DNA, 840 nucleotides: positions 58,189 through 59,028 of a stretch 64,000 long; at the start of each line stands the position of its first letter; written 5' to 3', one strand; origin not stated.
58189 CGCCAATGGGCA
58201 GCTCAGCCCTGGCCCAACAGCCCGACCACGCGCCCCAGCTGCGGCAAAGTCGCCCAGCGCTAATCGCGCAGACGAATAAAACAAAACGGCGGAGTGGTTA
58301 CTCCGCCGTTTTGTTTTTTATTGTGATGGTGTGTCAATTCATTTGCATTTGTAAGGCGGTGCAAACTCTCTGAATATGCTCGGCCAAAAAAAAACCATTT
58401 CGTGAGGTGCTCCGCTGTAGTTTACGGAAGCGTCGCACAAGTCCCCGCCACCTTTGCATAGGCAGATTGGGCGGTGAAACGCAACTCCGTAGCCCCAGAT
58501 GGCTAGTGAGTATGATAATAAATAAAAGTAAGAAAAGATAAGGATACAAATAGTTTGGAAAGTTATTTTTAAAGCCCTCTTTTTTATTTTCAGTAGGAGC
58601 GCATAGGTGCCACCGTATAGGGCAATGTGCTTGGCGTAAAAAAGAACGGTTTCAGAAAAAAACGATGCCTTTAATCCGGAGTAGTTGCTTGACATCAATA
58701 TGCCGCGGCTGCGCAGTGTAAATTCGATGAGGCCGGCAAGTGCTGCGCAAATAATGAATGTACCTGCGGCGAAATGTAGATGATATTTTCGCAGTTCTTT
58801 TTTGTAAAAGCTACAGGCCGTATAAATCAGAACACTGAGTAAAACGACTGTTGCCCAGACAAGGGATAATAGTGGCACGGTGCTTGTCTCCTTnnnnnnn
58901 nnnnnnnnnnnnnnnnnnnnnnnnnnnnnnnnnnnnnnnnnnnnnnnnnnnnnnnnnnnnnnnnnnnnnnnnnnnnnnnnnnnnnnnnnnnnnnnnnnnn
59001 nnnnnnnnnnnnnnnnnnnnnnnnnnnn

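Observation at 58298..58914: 575-bp low-GC insertion flanked by 21-bp direct repeats adds a membrane-protein gene behind an AI-2E transporter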

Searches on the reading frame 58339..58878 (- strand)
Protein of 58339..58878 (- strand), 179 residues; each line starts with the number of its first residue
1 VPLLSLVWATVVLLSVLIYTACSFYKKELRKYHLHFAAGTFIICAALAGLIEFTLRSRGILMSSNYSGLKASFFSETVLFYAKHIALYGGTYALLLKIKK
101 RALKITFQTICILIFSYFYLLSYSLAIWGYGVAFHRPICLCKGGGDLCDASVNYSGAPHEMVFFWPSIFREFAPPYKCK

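Call 5: search_protein_families(library=pfam, proteins=[window:58339-58878:-], max_evalue=0.1)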
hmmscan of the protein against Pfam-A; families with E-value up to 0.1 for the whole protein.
window:58339-58878:- (179 aa): 0 families

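Call 7: find_homologous_proteins(query=window:58339-58878:-, max_evalue=0.01)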
Query window:58339-58878:- (179 aa): 7 proteins with E <= 0.01 among 176 candidates.
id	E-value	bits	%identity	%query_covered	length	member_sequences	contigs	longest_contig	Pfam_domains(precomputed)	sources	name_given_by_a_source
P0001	8.8e-114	396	99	100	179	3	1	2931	-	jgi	-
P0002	2.9e-91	323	84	99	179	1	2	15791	-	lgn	-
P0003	1.3e-88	314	81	99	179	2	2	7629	-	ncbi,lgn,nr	ncbi:MAG: hypothetical protein H3C49_10540 [Alphaproteobacteria bacterium]|nr:hypothetical protein [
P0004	3.3e-86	306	81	99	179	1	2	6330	-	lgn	-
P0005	2.0e-84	300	78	99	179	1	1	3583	-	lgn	-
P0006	1.8e-79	284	75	99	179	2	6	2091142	-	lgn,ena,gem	-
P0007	3.9e-37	146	46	99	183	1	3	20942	-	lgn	-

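Call 12: find_encoding_contigs(protein=P0006, flank=5000, max_places=6)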
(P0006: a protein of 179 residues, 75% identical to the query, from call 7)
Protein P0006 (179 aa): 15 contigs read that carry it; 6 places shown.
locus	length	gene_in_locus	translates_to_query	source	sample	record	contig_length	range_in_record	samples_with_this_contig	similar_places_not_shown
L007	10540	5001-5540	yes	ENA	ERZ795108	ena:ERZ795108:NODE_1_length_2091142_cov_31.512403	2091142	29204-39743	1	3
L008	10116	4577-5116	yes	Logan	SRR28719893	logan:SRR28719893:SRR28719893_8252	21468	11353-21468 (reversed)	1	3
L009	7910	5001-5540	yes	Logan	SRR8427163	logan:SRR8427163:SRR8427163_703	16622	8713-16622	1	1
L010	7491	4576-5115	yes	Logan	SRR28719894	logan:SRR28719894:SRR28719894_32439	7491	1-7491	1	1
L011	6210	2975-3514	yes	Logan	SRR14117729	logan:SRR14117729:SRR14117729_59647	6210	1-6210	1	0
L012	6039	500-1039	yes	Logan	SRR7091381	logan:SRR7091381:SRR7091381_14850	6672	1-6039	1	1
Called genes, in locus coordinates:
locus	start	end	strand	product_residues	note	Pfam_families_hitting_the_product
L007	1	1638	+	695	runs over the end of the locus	PF17191:RecG_wedge, PF01336:tRNA_anti-codon (weak), PF00270:DEAD, PF04851:ResIII, PF00271:Helicase_C, PF19833:RecG_dom3_C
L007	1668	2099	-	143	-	-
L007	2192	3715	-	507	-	PF01235:Na_Ala_symp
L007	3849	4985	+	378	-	PF01594:AI-2E_transport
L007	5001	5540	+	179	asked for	-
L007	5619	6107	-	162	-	-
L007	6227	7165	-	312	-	PF00389:2-Hacid_dh, PF02826:2-Hacid_dh_C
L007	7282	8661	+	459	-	PF00919:UPF0004, PF04055:Radical_SAM, PF01938:TRAM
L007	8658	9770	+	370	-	PF13086:AAA_11 (faint), PF02562:PhoH, PF13245:AAA_19 (weak), PF13604:AAA_30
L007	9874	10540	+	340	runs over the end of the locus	PF02562:PhoH, PF13245:AAA_19 (weak), PF13604:AAA_30 (weak)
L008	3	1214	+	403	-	?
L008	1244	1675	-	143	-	-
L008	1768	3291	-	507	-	PF01235:Na_Ala_symp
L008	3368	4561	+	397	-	PF01594:AI-2E_transport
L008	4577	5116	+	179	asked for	-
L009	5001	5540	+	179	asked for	-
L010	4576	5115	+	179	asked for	-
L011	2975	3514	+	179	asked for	-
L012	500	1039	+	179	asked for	-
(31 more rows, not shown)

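Call 13: find_encoding_contigs(protein=P0002, flank=5000, max_places=4)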
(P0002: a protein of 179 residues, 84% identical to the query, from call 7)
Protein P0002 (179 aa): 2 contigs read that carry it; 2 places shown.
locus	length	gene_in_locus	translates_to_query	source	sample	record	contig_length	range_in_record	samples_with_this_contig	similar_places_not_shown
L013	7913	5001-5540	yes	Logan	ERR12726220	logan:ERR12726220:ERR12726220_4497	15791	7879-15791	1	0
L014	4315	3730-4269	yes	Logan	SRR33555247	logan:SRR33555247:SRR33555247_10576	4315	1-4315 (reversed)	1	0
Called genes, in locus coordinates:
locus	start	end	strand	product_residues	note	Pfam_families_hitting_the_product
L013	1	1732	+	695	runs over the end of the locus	PF17191:RecG_wedge, PF01336:tRNA_anti-codon (weak), PF00270:DEAD, PF04851:ResIII, PF00271:Helicase_C, PF22590:Cas3-like_C_2 (faint), PF19833:RecG_dom3_C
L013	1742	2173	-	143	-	-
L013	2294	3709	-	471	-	PF13520:AA_permease_2, PF00324:AA_permease, PF13906:AA_permease_C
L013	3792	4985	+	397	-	PF01594:AI-2E_transport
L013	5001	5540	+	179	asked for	-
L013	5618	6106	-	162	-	-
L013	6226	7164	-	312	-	PF00389:2-Hacid_dh, PF02826:2-Hacid_dh_C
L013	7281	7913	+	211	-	?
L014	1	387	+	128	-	?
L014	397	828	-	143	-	-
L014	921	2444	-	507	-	PF01235:Na_Ala_symp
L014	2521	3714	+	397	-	PF01594:AI-2E_transport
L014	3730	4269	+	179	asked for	-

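Call 14: find_encoding_contigs(protein=P0007, flank=5000, max_places=4)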
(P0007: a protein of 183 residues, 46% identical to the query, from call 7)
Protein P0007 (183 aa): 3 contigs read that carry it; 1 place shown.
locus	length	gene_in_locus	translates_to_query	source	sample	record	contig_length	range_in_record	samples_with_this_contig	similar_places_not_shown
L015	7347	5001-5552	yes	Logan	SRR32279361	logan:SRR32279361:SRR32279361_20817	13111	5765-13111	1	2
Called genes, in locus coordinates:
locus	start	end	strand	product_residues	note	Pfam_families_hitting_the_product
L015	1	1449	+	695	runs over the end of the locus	PF17191:RecG_wedge, PF01336:tRNA_anti-codon (faint), PF00270:DEAD, PF04851:ResIII, PF00271:Helicase_C, PF19833:RecG_dom3_C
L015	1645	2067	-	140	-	-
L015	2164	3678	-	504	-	PF01235:Na_Ala_symp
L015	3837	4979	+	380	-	PF01594:AI-2E_transport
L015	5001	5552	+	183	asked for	-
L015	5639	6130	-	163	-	-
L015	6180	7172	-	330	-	PF00389:2-Hacid_dh, PF02826:2-Hacid_dh_C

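Call 24: search_protein_families(library=ncbifam, proteins=[window:58339-58878:-, P0007], max_evalue=1)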
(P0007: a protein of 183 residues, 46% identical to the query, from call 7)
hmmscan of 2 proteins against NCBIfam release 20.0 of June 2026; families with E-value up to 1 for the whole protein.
window:58339-58878:- (179 aa): 1 family
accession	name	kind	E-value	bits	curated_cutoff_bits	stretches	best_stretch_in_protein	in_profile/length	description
NF007518.0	PRK10124.1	equivalog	0.23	10.2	684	1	9-87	24-101/464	undecaprenyl-phosphate glucose phosphotransferase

P0007 (183 aa): 0 families

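Call 27: search_protein_representatives(alignment_id=A2)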
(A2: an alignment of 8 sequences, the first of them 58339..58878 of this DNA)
Query: 8 sequences, 179 profile positions. Proteins with E-value up to 0.001 (for the whole library): 6; up to 1e-10: 6; up to 1e-30: 4. The best 6 are listed.
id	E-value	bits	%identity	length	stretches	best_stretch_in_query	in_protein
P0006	2.7e-99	346.8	-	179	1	1-179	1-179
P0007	1.7e-78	279.1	-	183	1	1-178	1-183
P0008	1.7e-45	171.5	-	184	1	1-178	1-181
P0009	3.1e-35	138.1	-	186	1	1-178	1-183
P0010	1.5e-25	106.6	-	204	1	1-172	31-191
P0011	1.9e-11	60.6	-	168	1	1-115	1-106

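Call 29: find_encoding_contigs(protein=P0008, flank=5000, max_places=3)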
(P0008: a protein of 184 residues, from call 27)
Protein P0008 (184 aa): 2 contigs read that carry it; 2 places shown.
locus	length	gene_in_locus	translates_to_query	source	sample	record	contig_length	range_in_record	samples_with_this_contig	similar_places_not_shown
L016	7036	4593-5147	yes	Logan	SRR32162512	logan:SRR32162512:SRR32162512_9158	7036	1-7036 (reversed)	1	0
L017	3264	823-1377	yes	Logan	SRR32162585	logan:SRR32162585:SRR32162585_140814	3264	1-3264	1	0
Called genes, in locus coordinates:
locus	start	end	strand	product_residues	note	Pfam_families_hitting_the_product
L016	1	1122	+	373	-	?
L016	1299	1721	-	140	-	-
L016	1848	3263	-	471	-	PF13520:AA_permease_2, PF00324:AA_permease, PF13906:AA_permease_C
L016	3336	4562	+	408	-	PF01594:AI-2E_transport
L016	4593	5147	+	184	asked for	-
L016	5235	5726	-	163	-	-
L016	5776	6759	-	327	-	PF00389:2-Hacid_dh, PF02826:2-Hacid_dh_C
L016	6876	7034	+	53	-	?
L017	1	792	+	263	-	?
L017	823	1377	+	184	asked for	-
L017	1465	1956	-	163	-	-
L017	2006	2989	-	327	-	PF00389:2-Hacid_dh, PF02826:2-Hacid_dh_C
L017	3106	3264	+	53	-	?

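Call 30: find_encoding_contigs(protein=P0009, flank=5000, max_places=3)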
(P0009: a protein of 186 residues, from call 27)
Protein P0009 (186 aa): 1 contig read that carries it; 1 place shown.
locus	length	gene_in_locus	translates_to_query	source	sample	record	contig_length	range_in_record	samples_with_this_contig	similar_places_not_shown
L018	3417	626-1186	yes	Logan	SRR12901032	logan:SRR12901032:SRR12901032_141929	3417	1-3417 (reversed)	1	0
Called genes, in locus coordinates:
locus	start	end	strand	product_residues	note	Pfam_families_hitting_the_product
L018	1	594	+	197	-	?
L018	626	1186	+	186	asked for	-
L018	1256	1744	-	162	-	-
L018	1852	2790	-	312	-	PF00389:2-Hacid_dh, PF02826:2-Hacid_dh_C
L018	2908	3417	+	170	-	?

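Call 31: find_encoding_contigs(protein=P0010, flank=5000, max_places=3)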
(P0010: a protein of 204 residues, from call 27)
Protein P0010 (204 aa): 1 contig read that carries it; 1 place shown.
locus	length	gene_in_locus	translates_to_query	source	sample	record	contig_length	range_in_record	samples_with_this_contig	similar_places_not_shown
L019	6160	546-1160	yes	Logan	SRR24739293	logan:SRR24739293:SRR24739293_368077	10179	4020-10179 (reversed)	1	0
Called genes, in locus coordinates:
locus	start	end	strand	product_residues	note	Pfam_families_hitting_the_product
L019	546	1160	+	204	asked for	-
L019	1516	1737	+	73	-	-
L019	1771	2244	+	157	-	-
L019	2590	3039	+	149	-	PF00856:SET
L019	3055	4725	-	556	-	PF01565:FAD_binding_4, PF09330:Lact-deh-memb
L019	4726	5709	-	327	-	PF01380:SIS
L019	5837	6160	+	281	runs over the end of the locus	PF02585:PIG-L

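Call 32: find_encoding_contigs(protein=P0011, flank=5000, max_places=3)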
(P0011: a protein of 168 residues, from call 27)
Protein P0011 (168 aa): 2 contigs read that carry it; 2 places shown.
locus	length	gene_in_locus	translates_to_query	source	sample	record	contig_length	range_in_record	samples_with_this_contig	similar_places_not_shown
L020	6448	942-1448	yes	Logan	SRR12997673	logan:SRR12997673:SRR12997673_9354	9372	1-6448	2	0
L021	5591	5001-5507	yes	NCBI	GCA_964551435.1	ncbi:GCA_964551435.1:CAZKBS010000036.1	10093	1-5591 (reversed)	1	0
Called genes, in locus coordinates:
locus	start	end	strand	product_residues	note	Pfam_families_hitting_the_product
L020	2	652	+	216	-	?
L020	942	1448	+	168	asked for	-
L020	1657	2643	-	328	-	PF00248:Aldo_ket_red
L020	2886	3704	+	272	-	PF03059:NAS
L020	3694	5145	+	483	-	PF01546:Peptidase_M20, PF07687:M20_dimer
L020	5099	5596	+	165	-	PF13302:Acetyltransf_3, PF00583:Acetyltransf_1, PF13673:Acetyltransf_10, PF08445:FR47, PF13508:Acetyltransf_7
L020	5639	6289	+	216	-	-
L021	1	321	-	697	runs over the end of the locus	PF02092:tRNA_synt_2f, PF05746:DALR_1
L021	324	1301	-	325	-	PF02091:tRNA-synt_2e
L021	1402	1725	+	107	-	PF09394:Inhibitor_I42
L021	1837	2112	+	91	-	-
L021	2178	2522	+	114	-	-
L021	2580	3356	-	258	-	PF05175:MTS, PF13847:Methyltransf_31, PF13649:Methyltransf_25 (weak)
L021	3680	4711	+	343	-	PF00348:polyprenyl_synt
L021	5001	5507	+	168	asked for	-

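Call 34: predict_structure(alignment_id=A2)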
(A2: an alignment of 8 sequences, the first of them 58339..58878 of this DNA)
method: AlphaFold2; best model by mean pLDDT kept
length: 179 residues; sequences in the alignment: 8
mean_pLDDT: 51.1   pTM: 0.31
mean pLDDT of the five models: 51.1, 50.0, 49.0, 47.2, 46.2
residues with pLDDT >= 90: 0; 70-90: 0; 50-70: 99; < 50: 80
segments of 3 or more residues with pLDDT < 50: 1-4, 58-78, 128-179
pLDDT, mean of each block of 10 residues (from residue 1): 49 61 54 58 60 52 34 44 60 62 66 63 49 42 40 39 43 42
secondary structure, 60 per line:
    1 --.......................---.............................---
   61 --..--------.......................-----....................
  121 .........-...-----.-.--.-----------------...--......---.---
elements in order: H3-25 H29-57 H73-95 H101-129 E131-133 E162-164 H167-172

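Call 38: find_related_loci(query=A2, collection=viral_contigs, flank=3000)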
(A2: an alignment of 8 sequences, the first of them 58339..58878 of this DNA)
Query A2 (179 aa) in viral_contigs; peptide patterns used: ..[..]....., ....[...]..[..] (x = any residue, [..] = any of these).
15 stretches matched a pattern, but none encodes a relative of the query by tblastn (E <= 1e-3).

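Call 44: search_protein_families(library=padloc, proteins=[window:58339-58878:-, P0008, P0010, P0011], max_evalue=1)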
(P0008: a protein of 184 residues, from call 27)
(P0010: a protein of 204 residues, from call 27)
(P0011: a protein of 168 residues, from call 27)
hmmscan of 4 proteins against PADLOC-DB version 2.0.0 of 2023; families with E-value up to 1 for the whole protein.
window:58339-58878:- (179 aa): 0 families

P0008 (184 aa): 0 families

P0010 (204 aa): 1 family
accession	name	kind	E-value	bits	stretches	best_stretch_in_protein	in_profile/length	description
PDLC00702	Effector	-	0.061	10.6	1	35-80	8-53/211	2TM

P0011 (168 aa): 0 families

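Call 45: search_protein_families(library=phrogs, proteins=[window:58339-58878:-, P0008, P0010, P0011], max_evalue=1)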
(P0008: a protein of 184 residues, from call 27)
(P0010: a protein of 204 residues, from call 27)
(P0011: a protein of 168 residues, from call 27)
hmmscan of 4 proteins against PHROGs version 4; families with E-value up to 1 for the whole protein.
window:58339-58878:- (179 aa): 1 family
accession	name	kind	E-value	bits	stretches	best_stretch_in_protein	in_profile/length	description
phrog_19508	-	lysis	0.16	13.2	1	5-36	6-37/114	holin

P0008 (184 aa): 2 families
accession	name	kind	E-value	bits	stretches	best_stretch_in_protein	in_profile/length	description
phrog_14421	-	unknown function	0.075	13.9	1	28-73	17-61/184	-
phrog_22002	-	unknown function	0.15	13.1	1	32-60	27-55/57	-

P0010 (204 aa): 2 families
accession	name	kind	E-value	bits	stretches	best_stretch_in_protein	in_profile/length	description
phrog_16126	-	unknown function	0.05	14.6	1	68-101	51-89/122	-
phrog_1298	-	tail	0.38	11.3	1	37-90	52-106/163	minor tail protein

P0011 (168 aa): 2 families
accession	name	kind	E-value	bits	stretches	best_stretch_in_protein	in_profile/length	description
phrog_13520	-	unknown function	0.082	14.3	1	41-106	14-74/90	-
phrog_816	-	moron, auxiliary metabolic gene and host takeover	0.28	12.1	1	141-154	22-35/66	cell division inhibitor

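Call 47: search_solved_structures(query=A4, max_evalue=10)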
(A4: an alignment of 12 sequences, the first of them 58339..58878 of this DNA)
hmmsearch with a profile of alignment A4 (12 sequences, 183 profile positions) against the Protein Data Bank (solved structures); distinct sequences matched with E-value up to 10: 1.
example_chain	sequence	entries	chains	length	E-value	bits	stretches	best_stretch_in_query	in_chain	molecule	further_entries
10kf_B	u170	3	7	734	0.016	18.6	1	32-139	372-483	Photosystem I P700 chlorophyll a apoprotein A2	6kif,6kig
